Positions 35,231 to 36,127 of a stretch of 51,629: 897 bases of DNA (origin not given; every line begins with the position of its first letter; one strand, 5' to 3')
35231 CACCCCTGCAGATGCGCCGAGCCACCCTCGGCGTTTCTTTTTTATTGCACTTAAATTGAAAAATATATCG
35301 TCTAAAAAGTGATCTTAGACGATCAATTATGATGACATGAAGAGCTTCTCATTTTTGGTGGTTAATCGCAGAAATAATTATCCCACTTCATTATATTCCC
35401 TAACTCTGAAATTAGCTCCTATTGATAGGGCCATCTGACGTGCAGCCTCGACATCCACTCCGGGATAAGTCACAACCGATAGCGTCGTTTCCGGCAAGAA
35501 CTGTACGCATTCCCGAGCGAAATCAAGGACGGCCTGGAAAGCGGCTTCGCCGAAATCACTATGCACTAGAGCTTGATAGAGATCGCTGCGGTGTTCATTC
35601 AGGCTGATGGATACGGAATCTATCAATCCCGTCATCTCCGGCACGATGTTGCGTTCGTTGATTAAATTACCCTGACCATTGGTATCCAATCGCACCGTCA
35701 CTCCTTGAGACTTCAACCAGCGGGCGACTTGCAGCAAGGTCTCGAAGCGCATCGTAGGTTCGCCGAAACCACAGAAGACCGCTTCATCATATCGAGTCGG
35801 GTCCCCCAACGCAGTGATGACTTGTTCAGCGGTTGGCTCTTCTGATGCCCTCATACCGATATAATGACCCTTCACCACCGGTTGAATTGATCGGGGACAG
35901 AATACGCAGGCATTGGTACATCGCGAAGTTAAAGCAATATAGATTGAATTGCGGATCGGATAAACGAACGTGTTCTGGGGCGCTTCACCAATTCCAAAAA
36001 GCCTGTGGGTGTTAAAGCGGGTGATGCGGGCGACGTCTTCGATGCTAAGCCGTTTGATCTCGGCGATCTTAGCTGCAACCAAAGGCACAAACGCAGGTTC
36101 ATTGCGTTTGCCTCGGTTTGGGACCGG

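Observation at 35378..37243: ptsN followed by a TatD hydrolase fused to a radical SAM domain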

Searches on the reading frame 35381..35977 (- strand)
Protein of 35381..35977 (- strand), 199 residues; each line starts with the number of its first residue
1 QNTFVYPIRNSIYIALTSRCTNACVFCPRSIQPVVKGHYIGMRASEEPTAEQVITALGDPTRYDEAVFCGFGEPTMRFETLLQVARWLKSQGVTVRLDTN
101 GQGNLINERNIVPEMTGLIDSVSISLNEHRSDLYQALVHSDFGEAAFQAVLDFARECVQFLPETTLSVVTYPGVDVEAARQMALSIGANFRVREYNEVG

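Call 22: search_solved_structures(query=window:35381-35977:-, max_evalue=10)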
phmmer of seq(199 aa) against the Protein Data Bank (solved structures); distinct sequences matched with E-value up to 10: 4.
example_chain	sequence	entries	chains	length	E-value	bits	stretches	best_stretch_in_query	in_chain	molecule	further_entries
1d2p_A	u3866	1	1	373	0.1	15.4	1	71-119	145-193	COLLAGEN ADHESIN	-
6fz6_A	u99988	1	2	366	0.29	13.9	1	5-91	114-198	Probable dual-specificity RNA methyltransferase RlmN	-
3c8f_A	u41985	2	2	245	0.36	13.6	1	17-139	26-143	Pyruvate formate-lyase 1-activating enzyme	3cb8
8s84_A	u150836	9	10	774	1.3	11.8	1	103-161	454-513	DNA polymerase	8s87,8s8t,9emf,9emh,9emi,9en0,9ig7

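Call 42: search_protein_representatives(protein=window:35381-35977:-)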
Query: 199 residues. Proteins with E-value up to 0.001 (for the whole library): 1306; up to 1e-10: 754; up to 1e-30: 211. The best 150 are listed.
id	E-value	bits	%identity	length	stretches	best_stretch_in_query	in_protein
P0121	1.2e-74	266.3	61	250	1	4-199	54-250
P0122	2.6e-61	222.8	56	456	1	4-199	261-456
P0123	1.8e-59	216.8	50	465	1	4-199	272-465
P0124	2.4e-58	213.2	50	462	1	2-199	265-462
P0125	1.8e-57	210.3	49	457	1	3-199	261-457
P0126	2.1e-56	206.9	50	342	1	4-199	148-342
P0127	1.0e-54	201.4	49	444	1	4-195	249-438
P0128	2.3e-54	200.2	49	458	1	4-199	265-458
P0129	4.8e-54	199.1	50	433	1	2-199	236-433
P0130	9.5e-54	198.2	49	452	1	4-199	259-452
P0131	2.9e-53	196.6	52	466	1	4-198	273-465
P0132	6.5e-53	195.4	47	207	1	2-196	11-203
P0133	2.2e-52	193.7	48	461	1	2-199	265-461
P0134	6.6e-52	192.2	45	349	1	3-199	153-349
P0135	1.2e-51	191.3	49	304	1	3-195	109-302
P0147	3.3e-49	183.3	50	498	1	2-199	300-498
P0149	3.0e-48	180.2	41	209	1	3-197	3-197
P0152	4.5e-48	179.7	44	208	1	2-196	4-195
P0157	8.4e-47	175.5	47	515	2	47-199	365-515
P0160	1.7e-46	174.5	47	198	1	5-195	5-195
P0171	2.0e-44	167.7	46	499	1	2-199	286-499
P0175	8.3e-44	165.8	45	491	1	5-196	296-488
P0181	5.0e-43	163.2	44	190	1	4-193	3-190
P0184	1.2e-42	162.0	47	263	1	3-197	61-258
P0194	2.9e-42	160.7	41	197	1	3-196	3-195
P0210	2.1e-40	154.7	45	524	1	5-199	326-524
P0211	2.5e-40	154.4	42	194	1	2-193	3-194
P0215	4.4e-40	153.6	43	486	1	3-199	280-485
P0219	1.1e-39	152.3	46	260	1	3-195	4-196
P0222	1.6e-39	151.7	37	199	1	4-195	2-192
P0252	1.6e-36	142.0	45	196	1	2-194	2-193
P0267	2.3e-35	138.2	37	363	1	3-196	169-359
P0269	3.3e-35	137.7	51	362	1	4-131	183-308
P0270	4.4e-35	137.3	37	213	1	3-197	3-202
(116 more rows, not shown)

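Call 46: search_protein_families(library=ncbifam, proteins=[P0149, P0152, P0160, P0181, P0194, P0211, P0222, P0252, P0270], max_evalue=1e-20)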
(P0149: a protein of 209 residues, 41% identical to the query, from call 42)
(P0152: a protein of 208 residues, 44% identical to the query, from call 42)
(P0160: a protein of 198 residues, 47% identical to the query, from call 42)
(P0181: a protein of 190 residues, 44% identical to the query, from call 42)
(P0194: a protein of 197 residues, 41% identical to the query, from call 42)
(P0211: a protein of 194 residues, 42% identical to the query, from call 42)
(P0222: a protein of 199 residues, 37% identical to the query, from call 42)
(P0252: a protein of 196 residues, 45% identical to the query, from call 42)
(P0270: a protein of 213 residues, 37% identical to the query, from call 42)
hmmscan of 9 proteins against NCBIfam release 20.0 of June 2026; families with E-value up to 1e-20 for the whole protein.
P0149 (209 aa): 2 families
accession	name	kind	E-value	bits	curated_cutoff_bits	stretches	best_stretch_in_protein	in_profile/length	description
TIGR04038.1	tatD_link_rSAM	subfamily_domain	6.9e-78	260.8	129.7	1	4-195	2-191/192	TatD family nuclease-associated radical SAM protein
TIGR04100.1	rSAM_pair_X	hypoth_equivalog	7.5e-68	228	262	1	4-195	2-196/197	TIGR04100 family radical SAM protein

P0152 (208 aa): 2 families
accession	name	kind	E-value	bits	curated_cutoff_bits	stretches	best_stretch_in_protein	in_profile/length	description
TIGR04038.1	tatD_link_rSAM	subfamily_domain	6.3e-79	264.2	129.7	1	5-194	1-191/192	TatD family nuclease-associated radical SAM protein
TIGR04100.1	rSAM_pair_X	hypoth_equivalog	5.1e-65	218.7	262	1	5-194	1-196/197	TIGR04100 family radical SAM protein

P0160 (198 aa): 2 families
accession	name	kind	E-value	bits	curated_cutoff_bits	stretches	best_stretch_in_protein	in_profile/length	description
TIGR04038.1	tatD_link_rSAM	subfamily_domain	6e-80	267.6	129.7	1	3-195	1-191/192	TatD family nuclease-associated radical SAM protein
TIGR04100.1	rSAM_pair_X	hypoth_equivalog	3.3e-66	222.6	262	1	4-195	2-196/197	TIGR04100 family radical SAM protein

P0181 (190 aa): 2 families
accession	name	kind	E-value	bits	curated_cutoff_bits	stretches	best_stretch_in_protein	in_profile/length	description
TIGR04038.1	tatD_link_rSAM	subfamily_domain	1e-67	227.6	129.7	1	3-190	2-189/192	TatD family nuclease-associated radical SAM protein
TIGR04100.1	rSAM_pair_X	hypoth_equivalog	2.4e-54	183.9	262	1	3-190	2-194/197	TIGR04100 family radical SAM protein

P0194 (197 aa): 2 families
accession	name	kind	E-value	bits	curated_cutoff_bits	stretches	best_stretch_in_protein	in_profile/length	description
TIGR04038.1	tatD_link_rSAM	subfamily_domain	1.5e-80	269.5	129.7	1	3-194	1-191/192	TatD family nuclease-associated radical SAM protein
TIGR04100.1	rSAM_pair_X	hypoth_equivalog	5.5e-57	192.5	262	1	3-194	1-196/197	TIGR04100 family radical SAM protein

P0211 (194 aa): 2 families
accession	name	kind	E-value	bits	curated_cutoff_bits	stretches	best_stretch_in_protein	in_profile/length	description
TIGR04038.1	tatD_link_rSAM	subfamily_domain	4.2e-71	238.7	129.7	1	5-194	2-189/192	TatD family nuclease-associated radical SAM protein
TIGR04100.1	rSAM_pair_X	hypoth_equivalog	7.5e-59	198.6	262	1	5-194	2-194/197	TIGR04100 family radical SAM protein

P0222 (199 aa): 2 families
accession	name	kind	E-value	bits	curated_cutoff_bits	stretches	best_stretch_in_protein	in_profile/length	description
TIGR04038.1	tatD_link_rSAM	subfamily_domain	9.7e-72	240.8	129.7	1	2-192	2-191/192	TatD family nuclease-associated radical SAM protein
TIGR04100.1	rSAM_pair_X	hypoth_equivalog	9e-57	191.8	262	1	2-192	2-196/197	TIGR04100 family radical SAM protein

P0252 (196 aa): 2 families
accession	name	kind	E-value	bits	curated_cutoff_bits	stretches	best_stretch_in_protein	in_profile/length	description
TIGR04100.1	rSAM_pair_X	hypoth_equivalog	1e-64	217.8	262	1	3-193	1-195/197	TIGR04100 family radical SAM protein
TIGR04038.1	tatD_link_rSAM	subfamily_domain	2.2e-60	203.7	129.7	1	3-194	1-191/192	TatD family nuclease-associated radical SAM protein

P0270 (213 aa): 2 families
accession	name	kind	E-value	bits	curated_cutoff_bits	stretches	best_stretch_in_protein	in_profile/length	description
TIGR04038.1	tatD_link_rSAM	subfamily_domain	2.4e-62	210.2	129.7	1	4-200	2-191/192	TatD family nuclease-associated radical SAM protein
TIGR04100.1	rSAM_pair_X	hypoth_equivalog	9.6e-48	162.4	262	1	4-200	2-196/197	TIGR04100 family radical SAM protein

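Call 51: search_protein_families(library=pfam, proteins=[P0210, P0157, P0147, P0171, P0175, P0215, P0219, P0184, P0267, P0269], max_evalue=0.001)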
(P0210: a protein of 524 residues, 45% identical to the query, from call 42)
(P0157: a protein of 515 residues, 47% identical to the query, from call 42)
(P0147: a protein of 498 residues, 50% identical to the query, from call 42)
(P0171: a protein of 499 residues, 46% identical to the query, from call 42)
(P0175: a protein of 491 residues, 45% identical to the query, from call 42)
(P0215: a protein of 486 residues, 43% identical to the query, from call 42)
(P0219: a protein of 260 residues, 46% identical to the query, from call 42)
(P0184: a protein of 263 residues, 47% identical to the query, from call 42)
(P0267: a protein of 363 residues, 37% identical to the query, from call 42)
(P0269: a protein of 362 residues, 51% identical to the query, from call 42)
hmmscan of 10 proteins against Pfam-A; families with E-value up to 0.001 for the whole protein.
P0210 (524 aa): 2 families
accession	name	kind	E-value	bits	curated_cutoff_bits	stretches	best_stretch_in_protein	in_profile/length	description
PF01026.27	TatD_DNase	-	1.5e-55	188.8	27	1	4-312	1-252/253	TatD related DNase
PF04055.27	Radical_SAM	-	6.5e-16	59.4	29.5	1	337-504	3-159/166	Radical SAM superfamily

P0157 (515 aa): 2 families
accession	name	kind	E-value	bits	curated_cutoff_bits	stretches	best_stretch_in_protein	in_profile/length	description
PF01026.27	TatD_DNase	-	6.5e-82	275.2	27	1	4-265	1-253/253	TatD related DNase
PF04055.27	Radical_SAM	-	8.1e-13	49.3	29.5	1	380-499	46-163/166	Radical SAM superfamily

P0147 (498 aa): 3 families
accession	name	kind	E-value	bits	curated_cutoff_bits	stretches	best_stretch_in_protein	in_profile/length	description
PF01026.27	TatD_DNase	-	4.4e-74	249.5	27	1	9-290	1-253/253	TatD related DNase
PF04055.27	Radical_SAM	-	6.8e-12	46.3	29.5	1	312-483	1-164/166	Radical SAM superfamily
PF04909.20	Amidohydro_2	-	0.00061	20.1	26.4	0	220-291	227-289/289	Amidohydrolase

P0171 (499 aa): 3 families
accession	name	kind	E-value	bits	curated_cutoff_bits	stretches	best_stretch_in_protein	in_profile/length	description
PF01026.27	TatD_DNase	-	8.9e-45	153.5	27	1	2-272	1-253/253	TatD related DNase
PF04055.27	Radical_SAM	-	1.7e-08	35.2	29.5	1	298-474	1-155/166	Radical SAM superfamily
PF04909.20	Amidohydro_2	-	8.6e-05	22.9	26.4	1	17-158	42-166/289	Amidohydrolase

P0175 (491 aa): 2 families
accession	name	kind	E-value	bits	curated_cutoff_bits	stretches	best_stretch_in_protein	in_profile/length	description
PF01026.27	TatD_DNase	-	4.7e-80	269.1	27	1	9-283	1-253/253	TatD related DNase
PF04055.27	Radical_SAM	-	1.6e-13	51.6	29.5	1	306-442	2-133/166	Radical SAM superfamily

P0215 (486 aa): 2 families
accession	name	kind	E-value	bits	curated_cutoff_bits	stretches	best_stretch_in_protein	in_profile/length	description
PF01026.27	TatD_DNase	-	7.8e-80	268.3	27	1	14-267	1-251/253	TatD related DNase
PF04055.27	Radical_SAM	-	3.7e-10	40.7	29.5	1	291-423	1-116/166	Radical SAM superfamily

P0219 (260 aa): 1 family
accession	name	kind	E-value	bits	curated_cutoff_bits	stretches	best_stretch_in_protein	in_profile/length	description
PF04055.27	Radical_SAM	-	5.8e-20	72.6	29.5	1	15-183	1-162/166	Radical SAM superfamily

P0184 (263 aa): 1 family
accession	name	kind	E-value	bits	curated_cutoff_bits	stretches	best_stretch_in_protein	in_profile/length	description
PF04055.27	Radical_SAM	-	7.4e-11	42.9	29.5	1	72-245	1-164/166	Radical SAM superfamily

P0267 (363 aa): 2 families
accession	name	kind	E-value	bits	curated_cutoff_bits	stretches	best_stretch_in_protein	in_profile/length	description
PF01026.27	TatD_DNase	-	1.3e-48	166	27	1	1-161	92-253/253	TatD related DNase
PF04055.27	Radical_SAM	-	4.4e-18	66.4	29.5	1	180-332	1-149/166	Radical SAM superfamily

P0269 (362 aa): 4 families
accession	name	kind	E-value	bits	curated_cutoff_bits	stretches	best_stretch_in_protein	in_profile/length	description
PF01026.27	TatD_DNase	-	8.5e-61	206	27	1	2-173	81-253/253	TatD related DNase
PF04055.27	Radical_SAM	-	2.9e-11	44.2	29.5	1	193-309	1-115/166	Radical SAM superfamily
PF04909.20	Amidohydro_2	-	0.00011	22.5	26.4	1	105-174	228-289/289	Amidohydrolase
PF01979.26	Amidohydro_1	-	0.00087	19.1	25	0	13-185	122-314/345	Amidohydrolase family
